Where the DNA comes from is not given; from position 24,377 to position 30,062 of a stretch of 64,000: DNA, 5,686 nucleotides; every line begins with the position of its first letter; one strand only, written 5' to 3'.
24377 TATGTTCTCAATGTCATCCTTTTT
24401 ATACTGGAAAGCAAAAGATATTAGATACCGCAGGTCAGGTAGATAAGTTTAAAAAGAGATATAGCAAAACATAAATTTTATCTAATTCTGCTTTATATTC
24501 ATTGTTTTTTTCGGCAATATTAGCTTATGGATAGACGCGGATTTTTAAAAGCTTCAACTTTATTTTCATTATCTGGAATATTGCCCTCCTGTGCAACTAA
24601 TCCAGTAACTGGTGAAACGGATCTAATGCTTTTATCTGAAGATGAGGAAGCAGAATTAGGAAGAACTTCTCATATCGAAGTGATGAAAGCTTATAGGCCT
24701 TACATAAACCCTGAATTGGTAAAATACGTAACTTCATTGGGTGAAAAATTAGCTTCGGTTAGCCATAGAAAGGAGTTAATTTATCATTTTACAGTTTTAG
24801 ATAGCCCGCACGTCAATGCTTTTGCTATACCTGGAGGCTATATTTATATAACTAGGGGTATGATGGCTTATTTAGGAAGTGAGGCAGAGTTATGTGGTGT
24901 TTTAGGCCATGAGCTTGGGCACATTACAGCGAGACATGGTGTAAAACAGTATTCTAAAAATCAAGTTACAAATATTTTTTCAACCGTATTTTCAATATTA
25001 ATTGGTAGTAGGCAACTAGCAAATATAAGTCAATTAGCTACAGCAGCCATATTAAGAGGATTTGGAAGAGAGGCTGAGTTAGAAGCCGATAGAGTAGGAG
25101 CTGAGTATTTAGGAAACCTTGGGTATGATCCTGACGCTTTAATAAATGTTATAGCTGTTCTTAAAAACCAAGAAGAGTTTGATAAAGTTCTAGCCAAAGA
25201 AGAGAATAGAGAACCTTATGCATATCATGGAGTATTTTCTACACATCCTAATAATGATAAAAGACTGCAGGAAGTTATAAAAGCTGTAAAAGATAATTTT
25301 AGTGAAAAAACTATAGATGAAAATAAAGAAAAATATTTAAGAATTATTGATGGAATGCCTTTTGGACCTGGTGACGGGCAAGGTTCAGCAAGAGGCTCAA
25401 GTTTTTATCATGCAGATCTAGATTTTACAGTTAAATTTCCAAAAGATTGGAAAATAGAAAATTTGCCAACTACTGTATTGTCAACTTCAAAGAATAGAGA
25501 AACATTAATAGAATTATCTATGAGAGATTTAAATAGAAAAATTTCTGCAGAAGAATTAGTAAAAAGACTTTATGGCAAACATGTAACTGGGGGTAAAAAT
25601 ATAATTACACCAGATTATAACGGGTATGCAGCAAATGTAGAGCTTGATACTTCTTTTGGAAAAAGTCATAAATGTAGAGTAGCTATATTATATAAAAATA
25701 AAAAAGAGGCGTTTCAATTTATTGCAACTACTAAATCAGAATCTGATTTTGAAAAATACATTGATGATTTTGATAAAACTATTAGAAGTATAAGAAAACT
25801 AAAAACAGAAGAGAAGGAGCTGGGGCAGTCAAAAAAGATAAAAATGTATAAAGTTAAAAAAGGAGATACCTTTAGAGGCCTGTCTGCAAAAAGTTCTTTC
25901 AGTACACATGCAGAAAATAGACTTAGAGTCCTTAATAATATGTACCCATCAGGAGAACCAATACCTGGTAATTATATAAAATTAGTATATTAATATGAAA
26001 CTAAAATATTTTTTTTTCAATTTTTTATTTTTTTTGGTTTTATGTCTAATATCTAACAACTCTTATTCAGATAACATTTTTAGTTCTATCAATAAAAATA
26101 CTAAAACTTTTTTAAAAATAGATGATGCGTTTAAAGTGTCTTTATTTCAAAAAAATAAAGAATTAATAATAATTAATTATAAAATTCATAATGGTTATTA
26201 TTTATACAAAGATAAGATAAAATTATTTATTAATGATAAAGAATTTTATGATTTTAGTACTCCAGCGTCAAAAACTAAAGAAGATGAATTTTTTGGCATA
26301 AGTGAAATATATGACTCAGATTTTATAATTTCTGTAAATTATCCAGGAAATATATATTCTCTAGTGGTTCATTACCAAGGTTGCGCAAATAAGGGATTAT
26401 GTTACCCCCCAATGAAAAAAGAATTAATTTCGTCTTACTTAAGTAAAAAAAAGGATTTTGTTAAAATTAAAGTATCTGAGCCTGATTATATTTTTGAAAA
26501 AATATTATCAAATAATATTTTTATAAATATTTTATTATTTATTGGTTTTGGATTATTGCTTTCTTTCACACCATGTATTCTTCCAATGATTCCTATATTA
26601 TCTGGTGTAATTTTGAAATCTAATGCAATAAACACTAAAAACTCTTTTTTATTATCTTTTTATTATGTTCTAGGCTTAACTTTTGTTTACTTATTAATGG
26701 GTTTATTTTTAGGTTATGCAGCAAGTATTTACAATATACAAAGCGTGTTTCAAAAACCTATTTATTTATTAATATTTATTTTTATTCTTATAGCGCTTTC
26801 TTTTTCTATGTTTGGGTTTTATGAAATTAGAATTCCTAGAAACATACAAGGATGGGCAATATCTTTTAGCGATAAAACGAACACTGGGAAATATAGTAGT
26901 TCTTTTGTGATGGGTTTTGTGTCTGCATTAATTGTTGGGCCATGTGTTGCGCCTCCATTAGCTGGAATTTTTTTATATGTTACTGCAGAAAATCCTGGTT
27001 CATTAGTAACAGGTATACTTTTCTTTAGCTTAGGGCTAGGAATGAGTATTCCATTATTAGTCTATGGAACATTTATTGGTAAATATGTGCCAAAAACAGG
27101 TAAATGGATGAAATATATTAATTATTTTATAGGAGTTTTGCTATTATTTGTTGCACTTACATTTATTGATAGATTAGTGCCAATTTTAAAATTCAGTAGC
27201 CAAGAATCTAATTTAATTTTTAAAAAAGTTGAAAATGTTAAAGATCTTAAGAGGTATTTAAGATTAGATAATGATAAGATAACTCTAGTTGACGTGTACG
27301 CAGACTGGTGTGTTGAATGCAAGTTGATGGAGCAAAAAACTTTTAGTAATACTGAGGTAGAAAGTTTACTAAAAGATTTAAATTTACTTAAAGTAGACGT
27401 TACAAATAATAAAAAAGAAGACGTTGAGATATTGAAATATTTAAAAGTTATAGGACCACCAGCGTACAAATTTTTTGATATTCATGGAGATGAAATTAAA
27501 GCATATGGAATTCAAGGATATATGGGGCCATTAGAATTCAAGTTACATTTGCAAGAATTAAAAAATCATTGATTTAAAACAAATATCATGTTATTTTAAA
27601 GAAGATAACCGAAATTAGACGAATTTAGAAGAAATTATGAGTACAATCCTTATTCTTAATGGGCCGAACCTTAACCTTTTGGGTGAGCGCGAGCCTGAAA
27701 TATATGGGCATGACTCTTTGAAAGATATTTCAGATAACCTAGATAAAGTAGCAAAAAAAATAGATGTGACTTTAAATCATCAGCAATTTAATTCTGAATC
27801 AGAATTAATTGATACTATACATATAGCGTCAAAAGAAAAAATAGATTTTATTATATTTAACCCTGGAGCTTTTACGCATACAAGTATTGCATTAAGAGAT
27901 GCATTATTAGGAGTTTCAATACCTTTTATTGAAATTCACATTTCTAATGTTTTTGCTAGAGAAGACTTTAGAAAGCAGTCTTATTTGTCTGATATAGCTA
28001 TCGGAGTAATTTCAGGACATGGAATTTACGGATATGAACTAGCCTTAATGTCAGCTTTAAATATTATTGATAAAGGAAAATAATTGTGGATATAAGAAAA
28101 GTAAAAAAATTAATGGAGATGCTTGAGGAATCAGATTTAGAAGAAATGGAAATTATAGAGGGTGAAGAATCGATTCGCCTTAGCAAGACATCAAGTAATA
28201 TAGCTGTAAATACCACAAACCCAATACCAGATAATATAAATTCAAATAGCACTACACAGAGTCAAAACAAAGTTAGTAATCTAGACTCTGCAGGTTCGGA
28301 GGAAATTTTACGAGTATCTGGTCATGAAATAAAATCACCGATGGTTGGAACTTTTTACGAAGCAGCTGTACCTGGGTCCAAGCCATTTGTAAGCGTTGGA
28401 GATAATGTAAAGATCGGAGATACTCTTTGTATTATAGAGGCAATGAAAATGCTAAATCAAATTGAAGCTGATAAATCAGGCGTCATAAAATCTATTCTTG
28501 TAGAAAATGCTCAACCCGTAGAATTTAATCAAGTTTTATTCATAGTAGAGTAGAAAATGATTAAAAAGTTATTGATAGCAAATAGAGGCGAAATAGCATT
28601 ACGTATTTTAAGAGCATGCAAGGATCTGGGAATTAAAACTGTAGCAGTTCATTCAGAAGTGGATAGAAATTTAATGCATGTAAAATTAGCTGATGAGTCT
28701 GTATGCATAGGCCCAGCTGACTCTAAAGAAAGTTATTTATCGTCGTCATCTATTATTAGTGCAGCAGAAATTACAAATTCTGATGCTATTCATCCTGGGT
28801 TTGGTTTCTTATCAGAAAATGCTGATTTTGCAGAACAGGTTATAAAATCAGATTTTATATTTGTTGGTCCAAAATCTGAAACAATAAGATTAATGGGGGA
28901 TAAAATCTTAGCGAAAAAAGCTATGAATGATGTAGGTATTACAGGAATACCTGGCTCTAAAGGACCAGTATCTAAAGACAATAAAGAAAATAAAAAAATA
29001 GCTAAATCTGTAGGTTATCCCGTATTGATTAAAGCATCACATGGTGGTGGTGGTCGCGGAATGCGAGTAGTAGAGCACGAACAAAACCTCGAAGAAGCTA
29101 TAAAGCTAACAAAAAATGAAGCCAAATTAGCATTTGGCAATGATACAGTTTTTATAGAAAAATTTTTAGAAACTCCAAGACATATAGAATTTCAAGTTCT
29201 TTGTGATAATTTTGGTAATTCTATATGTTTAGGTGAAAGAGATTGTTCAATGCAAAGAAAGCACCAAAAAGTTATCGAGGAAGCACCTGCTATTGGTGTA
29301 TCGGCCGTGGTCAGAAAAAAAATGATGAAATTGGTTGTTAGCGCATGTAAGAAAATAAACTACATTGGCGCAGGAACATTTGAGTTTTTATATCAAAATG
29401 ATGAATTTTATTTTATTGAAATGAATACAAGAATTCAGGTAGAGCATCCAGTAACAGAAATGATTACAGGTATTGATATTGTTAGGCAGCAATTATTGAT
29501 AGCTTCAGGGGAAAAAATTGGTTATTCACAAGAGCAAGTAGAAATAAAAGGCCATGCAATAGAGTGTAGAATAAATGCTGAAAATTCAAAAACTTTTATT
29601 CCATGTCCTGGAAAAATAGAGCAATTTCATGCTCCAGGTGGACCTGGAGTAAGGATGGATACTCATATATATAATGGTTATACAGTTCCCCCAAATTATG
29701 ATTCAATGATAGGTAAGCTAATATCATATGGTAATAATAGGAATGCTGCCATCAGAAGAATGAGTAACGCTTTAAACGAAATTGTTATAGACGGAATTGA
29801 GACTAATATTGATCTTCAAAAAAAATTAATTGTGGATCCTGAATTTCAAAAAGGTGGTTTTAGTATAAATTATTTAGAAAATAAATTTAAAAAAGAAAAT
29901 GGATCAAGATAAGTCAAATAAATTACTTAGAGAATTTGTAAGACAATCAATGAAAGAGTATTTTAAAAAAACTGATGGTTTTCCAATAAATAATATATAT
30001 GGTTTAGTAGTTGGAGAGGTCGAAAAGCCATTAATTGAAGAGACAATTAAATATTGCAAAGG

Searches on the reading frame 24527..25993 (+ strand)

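Call 28: search_protein_families(library=pfam, proteins=[window:24527-25993:+], max_evalue=0.00001)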
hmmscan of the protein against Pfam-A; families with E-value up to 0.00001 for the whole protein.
window:24527-25993:+ (488 aa): 1 family
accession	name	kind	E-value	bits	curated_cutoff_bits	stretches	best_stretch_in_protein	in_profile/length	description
PF01435.24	Peptidase_M48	-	2.4e-35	122.5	20.3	1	66-250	5-182/186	Peptidase family M48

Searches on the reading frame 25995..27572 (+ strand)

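Call 28: search_protein_families(library=pfam, proteins=[window:25995-27572:+], max_evalue=0.00001)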
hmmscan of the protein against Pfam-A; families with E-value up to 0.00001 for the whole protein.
window:25995-27572:+ (525 aa): 6 families
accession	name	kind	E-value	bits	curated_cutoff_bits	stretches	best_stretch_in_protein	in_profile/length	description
PF02683.22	DsbD_TM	-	1.7e-64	217.5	27.1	1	177-395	3-219/219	Cytochrome C biogenesis protein transmembrane domain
PF11412.14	DsbD_N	-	5.4e-22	78.5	25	1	37-143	2-114/119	Thiol:disulfide interchange protein DsbD, N-terminal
PF13386.12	DsbD_2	-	2.4e-09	37.8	24.9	1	184-387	4-197/199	Cytochrome C biogenesis protein transmembrane region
PF13899.12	Thioredoxin_7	-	9.2e-08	32.6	27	1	430-495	20-82/83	Thioredoxin-like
PF00085.26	Thioredoxin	-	3.6e-07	30.6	23.5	1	425-494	16-79/103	Thioredoxin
PF13098.12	Thioredoxin_2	-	2.4e-06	28.2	27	1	426-516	4-101/104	Thioredoxin-like domain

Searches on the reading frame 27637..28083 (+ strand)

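Call 87: search_protein_families(library=pfam, proteins=[window:27637-28083:+], max_evalue=0.0001)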
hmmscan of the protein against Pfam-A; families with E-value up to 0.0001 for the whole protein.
window:27637-28083:+ (148 aa): 1 family
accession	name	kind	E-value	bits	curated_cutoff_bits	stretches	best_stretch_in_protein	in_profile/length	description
PF01220.24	DHquinase_II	-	3.9e-56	189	23.3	1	4-139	2-136/138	Dehydroquinase class II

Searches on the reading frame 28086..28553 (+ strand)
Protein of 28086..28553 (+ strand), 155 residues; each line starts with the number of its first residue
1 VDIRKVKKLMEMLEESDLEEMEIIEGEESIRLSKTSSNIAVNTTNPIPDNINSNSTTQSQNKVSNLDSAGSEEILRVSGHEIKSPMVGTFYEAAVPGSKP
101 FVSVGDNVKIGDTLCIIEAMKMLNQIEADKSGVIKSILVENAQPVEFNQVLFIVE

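Call 87: search_protein_families(library=pfam, proteins=[window:28086-28553:+], max_evalue=0.0001)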
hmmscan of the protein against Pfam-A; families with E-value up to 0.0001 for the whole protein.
window:28086-28553:+ (155 aa): 1 family
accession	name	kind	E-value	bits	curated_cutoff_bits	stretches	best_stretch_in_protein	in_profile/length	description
PF00364.28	Biotin_lipoyl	-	1.4e-23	83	22.1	1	80-153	1-72/73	Biotin-requiring enzyme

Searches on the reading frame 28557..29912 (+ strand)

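Call 28: search_protein_families(library=pfam, proteins=[window:28557-29912:+], max_evalue=0.00001)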
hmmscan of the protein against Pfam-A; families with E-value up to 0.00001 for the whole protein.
window:28557-29912:+ (451 aa): 6 families
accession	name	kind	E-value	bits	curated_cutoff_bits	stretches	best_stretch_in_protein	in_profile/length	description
PF02786.22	CPSase_L_D2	-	1.5e-74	250.6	19.8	1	115-321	1-208/211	Carbamoyl-phosphate synthase L chain, ATP binding domain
PF00289.28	Biotin_carb_N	-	2.1e-44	150.9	25.5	1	1-110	1-110/110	Biotin carboxylase, N-terminal domain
PF02785.25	Biotin_carb_C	-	7.6e-38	129.4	32.4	1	336-441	1-107/108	Biotin carboxylase C-terminal domain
PF02222.28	ATP-grasp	-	5.9e-10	39.5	27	1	139-292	16-162/179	ATP-grasp domain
PF07478.18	Dala_Dala_lig_C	-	9.7e-10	38.7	24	1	140-291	23-174/204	D-ala D-ala ligase C-terminus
PF02655.19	ATP-grasp_3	-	3.8e-07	30.8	23.2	1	114-294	2-158/160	ATP-grasp domain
